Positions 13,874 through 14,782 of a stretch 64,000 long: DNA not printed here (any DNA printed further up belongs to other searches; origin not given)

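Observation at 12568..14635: ECF sigma / zinc-finger anti-sigma operon driving a 320-aa 'mini-secretin-like' protein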

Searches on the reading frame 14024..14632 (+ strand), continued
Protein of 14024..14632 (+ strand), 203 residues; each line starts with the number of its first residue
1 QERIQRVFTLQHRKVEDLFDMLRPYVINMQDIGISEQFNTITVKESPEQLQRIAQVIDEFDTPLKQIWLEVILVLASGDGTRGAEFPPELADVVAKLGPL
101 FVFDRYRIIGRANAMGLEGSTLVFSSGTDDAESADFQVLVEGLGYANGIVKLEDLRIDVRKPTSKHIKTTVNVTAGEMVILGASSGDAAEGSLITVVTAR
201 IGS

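Call 59: find_homologous_proteins(query=A2, max_evalue=0.00001)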
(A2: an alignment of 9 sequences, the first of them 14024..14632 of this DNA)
Query A2 (9 sequences) (203 aa, profile of the alignment): 787 proteins with E <= 0.00001 among 8000 candidates; the best 120 are listed.
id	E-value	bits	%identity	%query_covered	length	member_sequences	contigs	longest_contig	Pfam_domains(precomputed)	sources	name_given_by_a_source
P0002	8.6e-85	302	53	97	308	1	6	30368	PF13620.13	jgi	jgi:hypothetical protein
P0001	2.0e-80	288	100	100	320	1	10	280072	PF03958.23,PF13620.13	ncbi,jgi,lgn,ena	-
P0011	3.6e-78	280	29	83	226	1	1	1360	PF03958.23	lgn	-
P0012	5.6e-78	280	28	83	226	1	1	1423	PF03958.23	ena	-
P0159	3.7e-77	277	27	83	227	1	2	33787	PF03958.23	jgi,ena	jgi:hypothetical protein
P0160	3.9e-77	277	28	83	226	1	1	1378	PF03958.23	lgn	-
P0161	4.0e-77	277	26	96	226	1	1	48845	PF03958.23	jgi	jgi:hypothetical protein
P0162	4.3e-77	277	26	96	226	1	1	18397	PF03958.23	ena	-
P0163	3.2e-76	274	29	83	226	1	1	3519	PF03958.23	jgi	jgi:hypothetical protein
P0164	8.1e-76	273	29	83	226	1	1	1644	PF03958.23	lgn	-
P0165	1.5e-74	268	29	83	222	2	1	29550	PF03958.23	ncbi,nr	ncbi:MAG TPA: secretin N-terminal domain-containing protein [Thermoanaerobaculia bacterium]|nr:secre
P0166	3.2e-74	267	26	96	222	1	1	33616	PF03958.23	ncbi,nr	ncbi:MAG TPA: secretin N-terminal domain-containing protein [Thermoanaerobaculia bacterium]|nr:secre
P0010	4.2e-73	264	28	96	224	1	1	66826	PF03958.23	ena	-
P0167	6.5e-71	257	28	83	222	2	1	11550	PF03958.23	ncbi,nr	ncbi:MAG: hypothetical protein JOZ54_02880 [Acidobacteria bacterium]|nr:hypothetical protein [Acidob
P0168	3.1e-70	254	29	96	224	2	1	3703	PF03958.23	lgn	-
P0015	2.4e-66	242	29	96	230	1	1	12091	PF03958.23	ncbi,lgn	-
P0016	2.5e-65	238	44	99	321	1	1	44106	PF13715.13,PF13620.13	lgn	-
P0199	2.0e-61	226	30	96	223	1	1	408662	PF03958.23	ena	-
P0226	1.4e-60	223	26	96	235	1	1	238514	PF03958.23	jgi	jgi:hypothetical protein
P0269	1.9e-59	219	27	96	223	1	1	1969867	PF03958.23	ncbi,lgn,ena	-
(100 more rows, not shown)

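Call 60: find_encoding_contigs(protein=P0269, flank=5000, max_places=1)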
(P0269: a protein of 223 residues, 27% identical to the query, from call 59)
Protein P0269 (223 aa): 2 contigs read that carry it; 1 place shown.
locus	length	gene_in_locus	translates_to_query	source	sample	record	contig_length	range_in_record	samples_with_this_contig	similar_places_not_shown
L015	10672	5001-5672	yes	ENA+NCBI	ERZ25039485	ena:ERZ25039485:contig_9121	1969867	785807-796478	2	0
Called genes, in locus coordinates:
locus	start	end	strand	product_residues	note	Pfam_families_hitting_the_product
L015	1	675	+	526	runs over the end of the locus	PF00515:TPR_1 (faint), PF07719:TPR_2 (faint), PF13371:TPR_9 (faint), PF13414:TPR_11 (weak), PF13424:TPR_12 (faint), PF13428:TPR_14 (faint), PF13432:TPR_16 (weak), PF14559:TPR_19 (weak), +1 more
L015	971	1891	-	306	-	PF01545:Cation_efflux, PF16916:ZT_dimer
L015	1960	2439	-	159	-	PF00731:AIRC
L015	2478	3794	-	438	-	PF02844:GARS_N, PF01071:GARS_A, PF02222:ATP-grasp, PF02786:CPSase_L_D2, PF08442:ATP-grasp_2 (weak), PF13549:ATP-grasp_5 (weak), PF02843:GARS_C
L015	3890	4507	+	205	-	PF07638:Sigma70_ECF (faint), PF04542:Sigma70_r2, PF08281:Sigma70_r4_2, PF04545:Sigma70_r4 (weak)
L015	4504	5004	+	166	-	-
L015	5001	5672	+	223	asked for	PF03958:Secretin_N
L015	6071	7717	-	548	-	PF14716:HHH_8, PF14520:HHH_5, PF02811:PHP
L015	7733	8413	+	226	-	PF00215:OMPdecase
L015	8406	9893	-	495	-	-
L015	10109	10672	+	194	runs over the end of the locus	PF01844:HNH, PF14279:HNH_5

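Call 61: find_encoding_contigs(protein=P0226, flank=5000, max_places=1)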
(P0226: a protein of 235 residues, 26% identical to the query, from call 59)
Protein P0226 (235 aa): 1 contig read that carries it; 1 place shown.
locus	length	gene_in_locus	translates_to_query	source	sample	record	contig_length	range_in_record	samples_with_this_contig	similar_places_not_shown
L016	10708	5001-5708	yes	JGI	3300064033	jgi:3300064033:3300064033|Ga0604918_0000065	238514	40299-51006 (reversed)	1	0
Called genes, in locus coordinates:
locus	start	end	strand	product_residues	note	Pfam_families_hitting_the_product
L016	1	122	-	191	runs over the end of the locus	PF04542:Sigma70_r2, PF08281:Sigma70_r4_2, PF04545:Sigma70_r4 (weak)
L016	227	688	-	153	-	PF13801:Metal_resist, PF07813:LTXXQ (weak)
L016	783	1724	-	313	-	PF01545:Cation_efflux, PF16916:ZT_dimer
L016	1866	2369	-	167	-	PF00731:AIRC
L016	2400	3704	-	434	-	PF02844:GARS_N, PF01071:GARS_A, PF02222:ATP-grasp (weak), PF02655:ATP-grasp_3 (faint), PF02786:CPSase_L_D2, PF08442:ATP-grasp_2 (weak), PF02843:GARS_C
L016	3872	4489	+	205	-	PF04542:Sigma70_r2, PF04545:Sigma70_r4 (weak), PF08281:Sigma70_r4_2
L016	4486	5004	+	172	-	-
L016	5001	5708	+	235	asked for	PF03958:Secretin_N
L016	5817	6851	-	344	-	PF00696:AA_kinase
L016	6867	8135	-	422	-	PF02274:ADI, PF19420:DDAH_eukar (weak)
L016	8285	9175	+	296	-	PF13428:TPR_14 (faint), PF13424:TPR_12 (weak)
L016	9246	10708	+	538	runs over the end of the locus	PF00009:GTP_EFTU, PF01926:MMR_HSR1 (weak), PF22042:EF-G_D2, PF03144:GTP_EFTU_D2 (faint), PF16658:RF3_C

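Call 62: find_encoding_contigs(protein=P0199, flank=5000, max_places=1)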
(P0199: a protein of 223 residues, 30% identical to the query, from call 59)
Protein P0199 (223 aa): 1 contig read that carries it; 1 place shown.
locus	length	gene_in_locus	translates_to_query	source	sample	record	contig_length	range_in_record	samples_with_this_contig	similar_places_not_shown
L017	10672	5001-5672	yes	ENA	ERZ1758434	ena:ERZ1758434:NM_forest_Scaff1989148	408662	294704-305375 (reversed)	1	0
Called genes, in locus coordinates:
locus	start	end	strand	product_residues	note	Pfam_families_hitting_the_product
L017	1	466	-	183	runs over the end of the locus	PF07638:Sigma70_ECF (faint), PF04542:Sigma70_r2, PF08281:Sigma70_r4_2, PF04545:Sigma70_r4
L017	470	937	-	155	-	PF13801:Metal_resist, PF07813:LTXXQ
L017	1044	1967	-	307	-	PF01545:Cation_efflux, PF16916:ZT_dimer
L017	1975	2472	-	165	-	PF00731:AIRC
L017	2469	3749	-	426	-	PF02844:GARS_N, PF01071:GARS_A, PF02655:ATP-grasp_3 (weak), PF02786:CPSase_L_D2, PF13549:ATP-grasp_5 (weak), PF02222:ATP-grasp, PF02843:GARS_C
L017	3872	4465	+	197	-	PF07638:Sigma70_ECF (weak), PF04542:Sigma70_r2, PF08281:Sigma70_r4_2, PF04545:Sigma70_r4 (weak)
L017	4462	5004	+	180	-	-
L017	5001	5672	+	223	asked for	PF03958:Secretin_N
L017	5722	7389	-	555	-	PF14520:HHH_5 (faint), PF14716:HHH_8, PF02811:PHP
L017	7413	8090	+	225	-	PF00215:OMPdecase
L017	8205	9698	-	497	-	-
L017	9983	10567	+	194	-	PF01844:HNH, PF14279:HNH_5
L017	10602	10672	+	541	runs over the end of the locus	PF02128:Peptidase_M36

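Call 82: find_encoding_contigs(protein=P0041, flank=4000, max_places=1)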
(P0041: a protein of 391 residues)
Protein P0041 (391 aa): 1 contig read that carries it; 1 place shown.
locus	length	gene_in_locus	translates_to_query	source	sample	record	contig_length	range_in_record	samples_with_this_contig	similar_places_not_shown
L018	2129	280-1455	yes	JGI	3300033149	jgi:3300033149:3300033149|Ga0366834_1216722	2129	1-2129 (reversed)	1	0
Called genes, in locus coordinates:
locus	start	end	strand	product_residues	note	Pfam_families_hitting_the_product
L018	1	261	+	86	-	?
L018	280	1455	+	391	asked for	PF13620:CarboxypepD_reg, PF13715:CarbopepD_reg_2, PF13620:CarboxypepD_reg, PF13715:CarbopepD_reg_2 (weak)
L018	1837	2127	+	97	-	?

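Call 83: find_encoding_contigs(protein=P0016, flank=4000, max_places=1)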
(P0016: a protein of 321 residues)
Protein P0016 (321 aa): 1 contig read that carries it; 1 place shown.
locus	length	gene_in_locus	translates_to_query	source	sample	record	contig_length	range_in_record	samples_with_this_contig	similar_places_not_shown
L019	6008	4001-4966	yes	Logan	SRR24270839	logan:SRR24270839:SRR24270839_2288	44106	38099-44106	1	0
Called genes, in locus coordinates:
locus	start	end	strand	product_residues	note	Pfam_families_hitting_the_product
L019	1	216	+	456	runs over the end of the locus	PF00072:Response_reg, PF00158:Sigma54_activat, PF14532:Sigma54_activ_2, PF07728:AAA_5, PF25601:AAA_lid_14, PF02954:HTH_8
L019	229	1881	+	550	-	PF00890:FAD_binding_2, PF01266:DAO (weak), PF07992:Pyr_redox_2 (faint), PF02910:Succ_DH_flav_C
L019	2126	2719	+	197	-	PF01261:AP_endonuc_2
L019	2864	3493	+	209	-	PF07638:Sigma70_ECF (weak), PF04542:Sigma70_r2, PF08281:Sigma70_r4_2, PF04545:Sigma70_r4 (weak), PF22233:PhyR_sigma-like (faint)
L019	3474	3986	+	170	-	-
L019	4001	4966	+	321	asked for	PF13620:CarboxypepD_reg, PF13715:CarbopepD_reg_2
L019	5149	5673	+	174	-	PF03358:FMN_red, PF00258:Flavodoxin_1 (weak), PF12641:Flavodoxin_3 (weak), PF12724:Flavodoxin_5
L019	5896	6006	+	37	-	?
